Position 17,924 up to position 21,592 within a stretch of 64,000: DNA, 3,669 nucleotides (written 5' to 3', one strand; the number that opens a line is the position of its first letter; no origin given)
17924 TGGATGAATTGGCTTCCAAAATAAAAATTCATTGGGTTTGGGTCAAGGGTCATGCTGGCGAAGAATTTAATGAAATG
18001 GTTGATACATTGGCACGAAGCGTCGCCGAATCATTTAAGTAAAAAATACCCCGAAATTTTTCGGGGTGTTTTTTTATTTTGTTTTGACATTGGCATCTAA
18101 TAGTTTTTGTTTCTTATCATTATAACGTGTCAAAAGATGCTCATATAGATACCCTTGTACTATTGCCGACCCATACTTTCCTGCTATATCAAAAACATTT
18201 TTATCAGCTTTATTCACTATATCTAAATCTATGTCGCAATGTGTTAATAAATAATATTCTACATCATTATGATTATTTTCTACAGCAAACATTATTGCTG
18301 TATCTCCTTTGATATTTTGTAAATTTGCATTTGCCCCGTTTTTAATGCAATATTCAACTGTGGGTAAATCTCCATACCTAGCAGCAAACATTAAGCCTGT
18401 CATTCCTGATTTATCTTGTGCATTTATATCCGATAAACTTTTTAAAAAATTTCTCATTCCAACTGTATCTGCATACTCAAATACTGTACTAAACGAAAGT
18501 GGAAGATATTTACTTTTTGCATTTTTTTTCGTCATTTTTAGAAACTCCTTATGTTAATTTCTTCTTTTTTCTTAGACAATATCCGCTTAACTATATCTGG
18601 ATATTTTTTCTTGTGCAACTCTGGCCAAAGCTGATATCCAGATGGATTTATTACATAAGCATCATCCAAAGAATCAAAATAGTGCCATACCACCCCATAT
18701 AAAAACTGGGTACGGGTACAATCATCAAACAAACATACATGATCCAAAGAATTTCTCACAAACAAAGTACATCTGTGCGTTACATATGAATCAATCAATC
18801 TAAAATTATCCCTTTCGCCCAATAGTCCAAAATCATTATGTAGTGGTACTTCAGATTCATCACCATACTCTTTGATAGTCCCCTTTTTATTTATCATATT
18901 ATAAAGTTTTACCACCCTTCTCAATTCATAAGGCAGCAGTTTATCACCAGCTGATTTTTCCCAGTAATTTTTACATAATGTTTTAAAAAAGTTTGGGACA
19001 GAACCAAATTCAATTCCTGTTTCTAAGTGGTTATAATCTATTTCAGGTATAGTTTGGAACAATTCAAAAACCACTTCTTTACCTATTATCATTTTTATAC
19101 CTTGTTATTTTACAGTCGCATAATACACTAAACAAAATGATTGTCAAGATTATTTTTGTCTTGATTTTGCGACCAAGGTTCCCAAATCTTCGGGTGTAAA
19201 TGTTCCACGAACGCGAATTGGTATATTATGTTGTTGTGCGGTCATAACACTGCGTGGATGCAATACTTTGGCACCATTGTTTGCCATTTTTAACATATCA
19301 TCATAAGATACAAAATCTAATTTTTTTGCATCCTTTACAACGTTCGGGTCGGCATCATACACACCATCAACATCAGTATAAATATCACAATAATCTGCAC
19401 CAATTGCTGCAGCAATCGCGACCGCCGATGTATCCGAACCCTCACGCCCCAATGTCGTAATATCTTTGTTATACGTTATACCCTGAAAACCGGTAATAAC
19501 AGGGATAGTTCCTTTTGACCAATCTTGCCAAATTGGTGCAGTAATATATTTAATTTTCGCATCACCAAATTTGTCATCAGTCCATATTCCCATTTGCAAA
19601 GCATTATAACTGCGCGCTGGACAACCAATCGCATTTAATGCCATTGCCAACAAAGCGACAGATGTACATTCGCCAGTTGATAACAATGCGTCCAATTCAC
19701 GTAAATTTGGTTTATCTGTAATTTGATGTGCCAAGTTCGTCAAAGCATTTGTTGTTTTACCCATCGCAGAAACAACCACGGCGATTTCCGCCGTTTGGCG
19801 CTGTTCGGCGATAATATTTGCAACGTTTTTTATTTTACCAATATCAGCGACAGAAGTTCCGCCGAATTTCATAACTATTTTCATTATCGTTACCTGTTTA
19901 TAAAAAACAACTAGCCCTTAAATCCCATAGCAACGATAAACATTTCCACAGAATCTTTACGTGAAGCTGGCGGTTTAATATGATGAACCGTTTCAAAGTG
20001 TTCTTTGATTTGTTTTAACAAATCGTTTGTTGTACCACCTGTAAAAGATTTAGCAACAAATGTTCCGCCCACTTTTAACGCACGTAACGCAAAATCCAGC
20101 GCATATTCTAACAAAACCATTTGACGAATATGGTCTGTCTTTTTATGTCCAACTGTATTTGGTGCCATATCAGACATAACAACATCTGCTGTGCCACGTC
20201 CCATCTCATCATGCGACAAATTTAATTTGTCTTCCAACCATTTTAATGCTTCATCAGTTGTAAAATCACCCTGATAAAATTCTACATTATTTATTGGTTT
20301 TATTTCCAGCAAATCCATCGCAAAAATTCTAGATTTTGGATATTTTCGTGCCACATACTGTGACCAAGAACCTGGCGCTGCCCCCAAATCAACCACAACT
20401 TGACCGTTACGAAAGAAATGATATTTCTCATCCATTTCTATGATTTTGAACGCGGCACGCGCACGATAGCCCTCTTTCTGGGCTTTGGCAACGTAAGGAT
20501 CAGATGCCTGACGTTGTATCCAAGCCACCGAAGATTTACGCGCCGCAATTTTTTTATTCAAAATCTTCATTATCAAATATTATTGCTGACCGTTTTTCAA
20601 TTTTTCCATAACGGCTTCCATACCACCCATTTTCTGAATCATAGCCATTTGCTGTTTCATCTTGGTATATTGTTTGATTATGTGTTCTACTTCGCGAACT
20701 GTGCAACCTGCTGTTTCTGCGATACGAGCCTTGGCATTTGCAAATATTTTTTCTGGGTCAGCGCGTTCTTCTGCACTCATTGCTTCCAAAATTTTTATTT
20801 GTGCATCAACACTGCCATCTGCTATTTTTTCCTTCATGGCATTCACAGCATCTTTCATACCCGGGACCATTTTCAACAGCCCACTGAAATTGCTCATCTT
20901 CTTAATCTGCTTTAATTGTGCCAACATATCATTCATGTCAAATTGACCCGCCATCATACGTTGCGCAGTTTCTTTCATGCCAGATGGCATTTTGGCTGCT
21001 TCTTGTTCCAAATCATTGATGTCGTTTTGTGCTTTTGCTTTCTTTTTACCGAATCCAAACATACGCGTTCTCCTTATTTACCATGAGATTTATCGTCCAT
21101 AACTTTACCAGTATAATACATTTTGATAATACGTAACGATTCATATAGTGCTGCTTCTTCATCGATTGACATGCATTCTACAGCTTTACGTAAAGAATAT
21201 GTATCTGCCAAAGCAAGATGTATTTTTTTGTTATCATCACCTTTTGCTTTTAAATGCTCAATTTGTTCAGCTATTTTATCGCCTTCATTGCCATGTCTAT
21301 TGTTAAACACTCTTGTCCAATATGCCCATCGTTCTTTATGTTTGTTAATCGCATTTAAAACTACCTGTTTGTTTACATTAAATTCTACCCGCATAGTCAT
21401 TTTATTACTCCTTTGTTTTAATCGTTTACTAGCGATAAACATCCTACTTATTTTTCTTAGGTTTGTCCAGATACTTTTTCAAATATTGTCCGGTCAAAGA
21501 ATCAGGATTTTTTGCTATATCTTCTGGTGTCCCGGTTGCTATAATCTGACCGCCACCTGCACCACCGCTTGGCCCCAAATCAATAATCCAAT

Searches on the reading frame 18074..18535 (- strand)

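Call 25: search_protein_families(library=pfam, proteins=[window:18074-18535:-], max_evalue=0.01)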
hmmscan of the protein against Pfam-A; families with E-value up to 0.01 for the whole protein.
window:18074-18535:- (153 aa): 5 families
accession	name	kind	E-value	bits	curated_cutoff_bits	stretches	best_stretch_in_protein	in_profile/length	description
PF13637.12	Ank_4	-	6.3e-14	52.2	22.7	2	48-89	1-42/50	Ankyrin repeats (many copies)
PF12796.13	Ank_2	-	1.4e-13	51.6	27.3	1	29-105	11-87/90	Ankyrin repeats (3 copies)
PF13857.12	Ank_5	-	3.9e-13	49.8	27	1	36-81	8-53/56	Ankyrin repeats (many copies)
PF00023.36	Ank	-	8.2e-12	45.1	21.1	2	44-74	2-32/33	Ankyrin repeat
PF13606.12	Ank_3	-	6.9e-10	38.6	22.3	1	44-71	2-29/30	Ankyrin repeat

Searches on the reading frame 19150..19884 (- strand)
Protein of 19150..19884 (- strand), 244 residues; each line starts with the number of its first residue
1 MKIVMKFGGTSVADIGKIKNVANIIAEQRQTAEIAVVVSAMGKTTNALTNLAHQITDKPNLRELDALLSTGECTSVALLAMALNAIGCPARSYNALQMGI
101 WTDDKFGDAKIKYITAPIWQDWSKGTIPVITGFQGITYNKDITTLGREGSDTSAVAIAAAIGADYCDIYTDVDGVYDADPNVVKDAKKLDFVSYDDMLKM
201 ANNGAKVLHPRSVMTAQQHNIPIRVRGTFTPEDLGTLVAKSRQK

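Call 55: search_protein_families(library=pfam, proteins=[window:19150-19884:-], max_evalue=0.001)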
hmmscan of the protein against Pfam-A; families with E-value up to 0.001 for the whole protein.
window:19150-19884:- (244 aa): 1 family
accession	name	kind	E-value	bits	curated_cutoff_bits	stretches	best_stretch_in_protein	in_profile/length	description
PF00696.33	AA_kinase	-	1.5e-53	182.4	24.9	1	1-226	1-233/234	Amino acid kinase family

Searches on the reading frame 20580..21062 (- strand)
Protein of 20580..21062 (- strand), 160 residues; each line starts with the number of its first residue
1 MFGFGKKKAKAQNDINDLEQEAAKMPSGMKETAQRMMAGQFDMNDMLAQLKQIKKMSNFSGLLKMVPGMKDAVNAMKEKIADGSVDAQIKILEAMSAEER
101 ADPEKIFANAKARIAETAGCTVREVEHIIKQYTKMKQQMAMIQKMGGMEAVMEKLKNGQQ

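Call 25: search_protein_families(library=pfam, proteins=[window:20580-21062:-], max_evalue=0.01)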
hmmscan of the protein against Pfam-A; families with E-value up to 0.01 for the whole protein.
window:20580-21062:- (160 aa): 2 families
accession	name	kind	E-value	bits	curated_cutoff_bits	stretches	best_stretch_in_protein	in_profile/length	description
PF02978.25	SRP_SPB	-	3.6e-22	79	27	1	40-139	1-91/91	Signal peptide binding domain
PF16088.10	BORCS7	-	0.004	17.8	27.3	0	104-137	10-43/103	BLOC-1-related complex sub-unit 7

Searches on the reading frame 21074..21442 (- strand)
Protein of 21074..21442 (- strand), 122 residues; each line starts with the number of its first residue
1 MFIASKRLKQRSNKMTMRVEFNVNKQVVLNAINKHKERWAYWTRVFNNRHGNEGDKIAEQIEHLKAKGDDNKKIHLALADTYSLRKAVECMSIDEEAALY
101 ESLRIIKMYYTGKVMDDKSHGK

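Call 25: search_protein_families(library=pfam, proteins=[window:21074-21442:-], max_evalue=0.01)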
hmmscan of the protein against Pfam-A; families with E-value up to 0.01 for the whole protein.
window:21074-21442:- (122 aa): 1 family
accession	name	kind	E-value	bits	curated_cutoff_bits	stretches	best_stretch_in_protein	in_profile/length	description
PF22284.1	DUF6961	-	0.00014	22.3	27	1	35-71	2-38/58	Family of unknown function (DUF6961)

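Call 64: search_protein_families(library=phrogs, proteins=[window:21074-21442:-], max_evalue=0.01)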
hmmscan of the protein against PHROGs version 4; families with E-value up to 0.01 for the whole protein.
window:21074-21442:- (122 aa): 0 families
